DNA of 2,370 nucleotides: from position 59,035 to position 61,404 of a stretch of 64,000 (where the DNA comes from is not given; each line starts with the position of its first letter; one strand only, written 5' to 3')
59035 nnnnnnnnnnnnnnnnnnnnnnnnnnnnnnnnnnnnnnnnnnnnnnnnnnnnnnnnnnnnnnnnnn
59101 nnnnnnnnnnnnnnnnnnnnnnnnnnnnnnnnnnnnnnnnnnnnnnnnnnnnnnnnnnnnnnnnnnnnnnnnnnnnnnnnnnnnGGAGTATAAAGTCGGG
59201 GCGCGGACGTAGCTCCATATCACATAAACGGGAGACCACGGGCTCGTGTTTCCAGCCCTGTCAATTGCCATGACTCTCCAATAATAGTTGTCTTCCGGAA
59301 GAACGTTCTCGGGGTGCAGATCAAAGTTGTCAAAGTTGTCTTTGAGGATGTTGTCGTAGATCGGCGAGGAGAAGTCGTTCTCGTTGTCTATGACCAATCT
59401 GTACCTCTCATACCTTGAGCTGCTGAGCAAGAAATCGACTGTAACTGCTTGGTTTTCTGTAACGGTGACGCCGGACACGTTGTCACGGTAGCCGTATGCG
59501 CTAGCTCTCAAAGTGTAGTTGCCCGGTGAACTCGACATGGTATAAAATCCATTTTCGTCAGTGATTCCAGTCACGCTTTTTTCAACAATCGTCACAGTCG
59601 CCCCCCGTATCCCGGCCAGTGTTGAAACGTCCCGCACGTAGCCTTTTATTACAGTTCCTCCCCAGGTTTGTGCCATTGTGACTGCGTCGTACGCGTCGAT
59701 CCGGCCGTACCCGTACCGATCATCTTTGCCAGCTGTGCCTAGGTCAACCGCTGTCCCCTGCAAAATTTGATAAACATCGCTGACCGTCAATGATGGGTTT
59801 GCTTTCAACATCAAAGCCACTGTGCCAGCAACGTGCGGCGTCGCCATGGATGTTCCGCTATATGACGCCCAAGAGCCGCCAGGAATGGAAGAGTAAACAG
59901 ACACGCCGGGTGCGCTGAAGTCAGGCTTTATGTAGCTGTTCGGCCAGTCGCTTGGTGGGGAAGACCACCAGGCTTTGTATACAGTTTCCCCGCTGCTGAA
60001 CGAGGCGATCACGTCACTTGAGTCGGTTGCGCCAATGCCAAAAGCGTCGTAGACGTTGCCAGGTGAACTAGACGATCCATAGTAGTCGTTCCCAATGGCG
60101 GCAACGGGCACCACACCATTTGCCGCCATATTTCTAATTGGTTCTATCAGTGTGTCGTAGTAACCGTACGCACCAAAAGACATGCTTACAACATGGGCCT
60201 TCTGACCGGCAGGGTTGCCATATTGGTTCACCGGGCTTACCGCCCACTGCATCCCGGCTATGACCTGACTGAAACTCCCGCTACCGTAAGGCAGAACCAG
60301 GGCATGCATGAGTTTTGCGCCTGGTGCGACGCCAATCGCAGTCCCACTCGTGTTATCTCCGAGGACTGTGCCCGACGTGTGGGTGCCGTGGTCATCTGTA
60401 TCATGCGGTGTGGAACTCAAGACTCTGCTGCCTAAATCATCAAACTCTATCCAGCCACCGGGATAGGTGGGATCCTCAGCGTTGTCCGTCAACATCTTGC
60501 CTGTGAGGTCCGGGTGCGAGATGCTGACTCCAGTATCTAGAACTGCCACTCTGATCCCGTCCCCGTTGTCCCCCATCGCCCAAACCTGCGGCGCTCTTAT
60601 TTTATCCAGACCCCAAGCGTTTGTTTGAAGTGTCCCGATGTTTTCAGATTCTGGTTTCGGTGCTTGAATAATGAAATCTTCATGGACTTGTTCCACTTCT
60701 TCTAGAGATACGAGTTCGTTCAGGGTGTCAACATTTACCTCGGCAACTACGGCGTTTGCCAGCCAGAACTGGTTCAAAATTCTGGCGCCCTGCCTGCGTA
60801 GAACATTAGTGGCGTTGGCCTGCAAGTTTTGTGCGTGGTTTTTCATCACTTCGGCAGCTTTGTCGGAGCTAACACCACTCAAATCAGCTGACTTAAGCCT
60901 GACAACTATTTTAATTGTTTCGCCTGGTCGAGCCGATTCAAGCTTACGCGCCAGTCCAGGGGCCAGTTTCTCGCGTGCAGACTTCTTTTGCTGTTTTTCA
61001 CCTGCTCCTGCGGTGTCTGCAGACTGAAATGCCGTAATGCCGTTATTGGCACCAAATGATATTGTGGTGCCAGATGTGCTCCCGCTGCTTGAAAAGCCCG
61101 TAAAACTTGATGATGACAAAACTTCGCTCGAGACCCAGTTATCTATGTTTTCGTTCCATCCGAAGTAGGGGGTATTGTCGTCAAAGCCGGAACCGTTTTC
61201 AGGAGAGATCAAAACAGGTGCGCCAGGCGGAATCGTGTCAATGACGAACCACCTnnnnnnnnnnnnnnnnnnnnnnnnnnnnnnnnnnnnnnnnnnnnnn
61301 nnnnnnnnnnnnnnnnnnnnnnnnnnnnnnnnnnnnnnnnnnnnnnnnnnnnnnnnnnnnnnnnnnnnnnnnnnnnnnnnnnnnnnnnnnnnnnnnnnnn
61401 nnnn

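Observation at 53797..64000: ORF of more than 3,398 codons encoding an anchored repeat-array protease that runs off the window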

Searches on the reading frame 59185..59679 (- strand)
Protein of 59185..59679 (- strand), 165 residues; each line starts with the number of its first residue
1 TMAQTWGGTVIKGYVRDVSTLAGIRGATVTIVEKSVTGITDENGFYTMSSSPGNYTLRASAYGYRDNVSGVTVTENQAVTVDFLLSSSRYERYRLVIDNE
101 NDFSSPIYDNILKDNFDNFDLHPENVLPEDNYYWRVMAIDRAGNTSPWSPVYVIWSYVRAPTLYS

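Call 73: find_homologous_proteins(query=window:59185-59679:-, max_evalue=0.00001)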
Query window:59185-59679:-: 43 candidates shared short words with the query, none scored E <= 0.00001.

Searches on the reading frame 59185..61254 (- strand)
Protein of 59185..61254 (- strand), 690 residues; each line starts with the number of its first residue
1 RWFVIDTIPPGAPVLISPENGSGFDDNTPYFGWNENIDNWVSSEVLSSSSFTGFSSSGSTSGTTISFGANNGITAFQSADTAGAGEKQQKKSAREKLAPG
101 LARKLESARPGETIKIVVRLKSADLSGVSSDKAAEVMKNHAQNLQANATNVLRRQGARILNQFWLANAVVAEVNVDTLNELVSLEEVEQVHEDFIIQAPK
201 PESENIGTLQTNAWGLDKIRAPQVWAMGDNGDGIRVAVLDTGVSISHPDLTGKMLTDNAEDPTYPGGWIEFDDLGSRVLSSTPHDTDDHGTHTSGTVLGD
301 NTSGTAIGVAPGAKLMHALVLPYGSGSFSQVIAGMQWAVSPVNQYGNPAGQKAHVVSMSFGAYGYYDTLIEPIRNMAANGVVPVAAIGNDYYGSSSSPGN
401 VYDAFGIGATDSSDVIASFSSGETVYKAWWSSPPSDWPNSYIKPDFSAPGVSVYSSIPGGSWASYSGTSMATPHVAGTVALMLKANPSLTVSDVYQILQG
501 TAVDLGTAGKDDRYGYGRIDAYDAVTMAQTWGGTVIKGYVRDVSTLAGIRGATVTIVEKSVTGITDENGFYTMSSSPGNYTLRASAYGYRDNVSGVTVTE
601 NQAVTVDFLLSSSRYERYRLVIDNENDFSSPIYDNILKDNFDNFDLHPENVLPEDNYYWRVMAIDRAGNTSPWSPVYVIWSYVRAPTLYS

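Call 70: predict_structure(alignment_id=A5)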
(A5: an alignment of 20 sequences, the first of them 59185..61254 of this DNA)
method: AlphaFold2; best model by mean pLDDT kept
length: 690 residues; sequences in the alignment: 20
mean_pLDDT: 48.6   pTM: 0.38
mean pLDDT of the five models: 48.6, 48.4, 47.9, 47.5, 47.0
residues with pLDDT >= 90: 81; 70-90: 65; 50-70: 99; < 50: 445
segments of 3 or more residues with pLDDT < 50: 39-99, 158-275, 277-313, 321-326, 344-348, 388-404, 406-484, 498-612, 688-690
pLDDT, mean of each block of 10 residues (from residue 1): 83 95 91 74 31 31 26 27 33 41 64 61 82 77 72 56 39 45 36 33 26 32 35 36 31 30 33 39 28 27 35 59 49 60 48 66 56 68 60 35 39 27 26 32 28 27 26 32 54 50 32 27 25 27 32 32 30 33 36 41 41 73 97 95 89 95 94 96 62
secondary structure, 60 per line:
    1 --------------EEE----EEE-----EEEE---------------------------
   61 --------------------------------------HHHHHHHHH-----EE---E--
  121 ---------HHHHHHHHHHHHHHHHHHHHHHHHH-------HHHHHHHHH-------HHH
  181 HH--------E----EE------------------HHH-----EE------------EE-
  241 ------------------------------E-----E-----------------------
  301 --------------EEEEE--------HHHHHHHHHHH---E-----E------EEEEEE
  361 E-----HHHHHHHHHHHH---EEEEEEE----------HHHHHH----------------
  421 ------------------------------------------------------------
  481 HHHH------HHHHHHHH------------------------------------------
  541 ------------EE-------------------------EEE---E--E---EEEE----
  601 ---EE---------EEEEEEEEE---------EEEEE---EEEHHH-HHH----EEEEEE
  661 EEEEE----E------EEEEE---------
elements in order (helices of 4 or more, strands of 3 or more residues): E15-17 E22-24 E30-33 H99-107 H130-154 H162-170 H178-182 E315-319 H328-338 E355-361 H367-378 E382-388 H399-404 H481-484 H491-498 E580-582 E593-596 E615-623 E633-637 E641-643 E655-665 E677-681

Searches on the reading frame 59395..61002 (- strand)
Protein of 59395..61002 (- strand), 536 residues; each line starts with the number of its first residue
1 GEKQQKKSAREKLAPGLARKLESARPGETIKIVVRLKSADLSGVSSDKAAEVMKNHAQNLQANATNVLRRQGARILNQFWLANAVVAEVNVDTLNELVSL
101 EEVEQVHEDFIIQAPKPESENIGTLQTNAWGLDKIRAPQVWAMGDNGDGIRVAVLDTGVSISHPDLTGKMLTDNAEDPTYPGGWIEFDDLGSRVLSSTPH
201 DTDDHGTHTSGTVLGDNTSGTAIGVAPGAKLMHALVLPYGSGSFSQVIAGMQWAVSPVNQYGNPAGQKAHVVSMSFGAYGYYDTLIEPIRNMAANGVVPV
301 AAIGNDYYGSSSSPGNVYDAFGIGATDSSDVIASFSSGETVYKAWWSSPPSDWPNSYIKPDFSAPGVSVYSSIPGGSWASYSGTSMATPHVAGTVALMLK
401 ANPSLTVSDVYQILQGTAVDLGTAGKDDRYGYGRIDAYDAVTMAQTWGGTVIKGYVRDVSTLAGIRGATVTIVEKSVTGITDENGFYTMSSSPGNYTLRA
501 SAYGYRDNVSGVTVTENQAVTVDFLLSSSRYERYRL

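Call 15: find_homologous_proteins(query=window:59395-61002:-, max_evalue=0.00001)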
Query window:59395-61002:- (536 aa): 2285 proteins with E <= 0.00001 among 8000 candidates; the best 120 are listed.
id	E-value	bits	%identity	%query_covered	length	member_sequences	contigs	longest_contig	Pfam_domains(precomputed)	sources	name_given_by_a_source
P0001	9.1e-176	604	54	96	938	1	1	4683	PF13715.13,PF13620.13,PF00082.28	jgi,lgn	-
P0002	4.5e-170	585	54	95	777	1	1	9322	PF13715.13,PF13620.13,PF00082.28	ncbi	ncbi:MAG: S8 family serine peptidase, partial [Candidatus Bathyarchaeia archaeon]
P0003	2.1e-159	550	53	93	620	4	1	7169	PF13715.13,PF13620.13,PF00082.28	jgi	-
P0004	1.1e-157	544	54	89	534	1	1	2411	PF13715.13,PF13620.13,PF00082.28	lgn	-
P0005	4.9e-149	516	46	95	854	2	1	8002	PF13715.13,PF08308.18,PF13620.13,PF00082.28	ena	-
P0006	1.1e-140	488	48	94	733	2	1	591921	PF13715.13,PF13620.13,PF00082.28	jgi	-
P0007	3.7e-137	476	54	78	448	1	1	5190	PF00082.28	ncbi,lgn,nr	ncbi:MAG: S8 family serine peptidase [Chloroflexota bacterium]|nr:S8 family serine peptidase [Chloro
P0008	5.7e-132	459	47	98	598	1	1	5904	PF13715.13,PF13620.13,PF00082.28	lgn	-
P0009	2.2e-131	457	51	81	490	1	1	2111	PF00082.28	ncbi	-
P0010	7.1e-130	452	48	97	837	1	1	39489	PF13715.13,PF12985.14,PF13620.13,PF00082.28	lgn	-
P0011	2.4e-129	451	47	97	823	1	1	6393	PF08400.17,PF13715.13,PF14686.13,PF12985.14,PF08308.18,PF27911.1,PF17802.8,PF13620.13,PF00082.28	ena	-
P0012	1.9e-128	448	49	97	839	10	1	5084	PF13715.13,PF12985.14,PF13620.13,PF00082.28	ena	-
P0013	5.6e-128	446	44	93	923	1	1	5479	PF13715.13,PF08308.18,PF13620.13,PF00082.28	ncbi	ncbi:MAG: S8 family serine peptidase, partial [Ignisphaera sp.]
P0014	3.1e-127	444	45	99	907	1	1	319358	PF13715.13,PF17802.8,PF13620.13,PF17210.10,PF00082.28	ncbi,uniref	ncbi:S8 family serine peptidase [Streptosporangium sp. NPDC000095]|uniref:S8 family serine peptidase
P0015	4.0e-127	443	48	97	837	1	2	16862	PF13715.13,PF12985.14,PF13620.13,PF00082.28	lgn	-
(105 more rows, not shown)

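Call 72: search_solved_structures(query=window:59395-61002:-, max_evalue=1e-10, show_alignments=1)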
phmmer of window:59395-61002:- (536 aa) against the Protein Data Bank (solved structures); distinct sequences matched with E-value up to 1e-10: 150 (the best 60 are shown).
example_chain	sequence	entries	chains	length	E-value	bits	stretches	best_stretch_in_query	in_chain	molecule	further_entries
3whi_A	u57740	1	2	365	2.3e-35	125.7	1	62-436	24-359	Subtilisin E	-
1c9j_A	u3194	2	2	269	5.5e-35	124.4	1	126-438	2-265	SERINE PROTEASE | Subtilisin Savinase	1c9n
2z2z_A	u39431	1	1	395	5.8e-34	121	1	71-442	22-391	Tk-subtilisin precursor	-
2zwp_A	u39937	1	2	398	5.8e-34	121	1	71-442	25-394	Tk-subtilisin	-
3wiu_A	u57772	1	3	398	6.8e-34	120.8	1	71-442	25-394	Tk-subtilisin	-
2e1p_A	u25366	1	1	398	7e-34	120.7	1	71-442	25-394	Tk-subtilisin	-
4jp8_A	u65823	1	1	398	7e-34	120.7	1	71-442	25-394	Tk-subtilisin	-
1ah2_A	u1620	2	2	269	7.3e-34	120.7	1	126-438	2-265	SERINE PROTEASE PB92 | SUBTILISIN SAVINASE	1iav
5arb_A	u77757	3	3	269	7.8e-34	120.6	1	126-438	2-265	SUBTILISIN SAVINASE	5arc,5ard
1gci_A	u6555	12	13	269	8.3e-34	120.5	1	126-438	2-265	SUBTILISIN | Subtilisin Savinase | SAVINASE (TM)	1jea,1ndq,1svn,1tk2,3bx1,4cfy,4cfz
2zwo_A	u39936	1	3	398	9.3e-34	120.3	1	71-442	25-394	Tk-subtilisin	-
1mpt_A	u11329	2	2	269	1e-33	120.2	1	126-438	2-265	M-PROTEASE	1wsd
3wiv_A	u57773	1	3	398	1.6e-33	119.6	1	71-442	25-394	Tk-subtilisin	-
1c9m_A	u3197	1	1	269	3.8e-33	118.3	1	126-438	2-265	SERINE PROTEASE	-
1q5p_A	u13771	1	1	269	4.2e-33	118.2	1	126-438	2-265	Serine protease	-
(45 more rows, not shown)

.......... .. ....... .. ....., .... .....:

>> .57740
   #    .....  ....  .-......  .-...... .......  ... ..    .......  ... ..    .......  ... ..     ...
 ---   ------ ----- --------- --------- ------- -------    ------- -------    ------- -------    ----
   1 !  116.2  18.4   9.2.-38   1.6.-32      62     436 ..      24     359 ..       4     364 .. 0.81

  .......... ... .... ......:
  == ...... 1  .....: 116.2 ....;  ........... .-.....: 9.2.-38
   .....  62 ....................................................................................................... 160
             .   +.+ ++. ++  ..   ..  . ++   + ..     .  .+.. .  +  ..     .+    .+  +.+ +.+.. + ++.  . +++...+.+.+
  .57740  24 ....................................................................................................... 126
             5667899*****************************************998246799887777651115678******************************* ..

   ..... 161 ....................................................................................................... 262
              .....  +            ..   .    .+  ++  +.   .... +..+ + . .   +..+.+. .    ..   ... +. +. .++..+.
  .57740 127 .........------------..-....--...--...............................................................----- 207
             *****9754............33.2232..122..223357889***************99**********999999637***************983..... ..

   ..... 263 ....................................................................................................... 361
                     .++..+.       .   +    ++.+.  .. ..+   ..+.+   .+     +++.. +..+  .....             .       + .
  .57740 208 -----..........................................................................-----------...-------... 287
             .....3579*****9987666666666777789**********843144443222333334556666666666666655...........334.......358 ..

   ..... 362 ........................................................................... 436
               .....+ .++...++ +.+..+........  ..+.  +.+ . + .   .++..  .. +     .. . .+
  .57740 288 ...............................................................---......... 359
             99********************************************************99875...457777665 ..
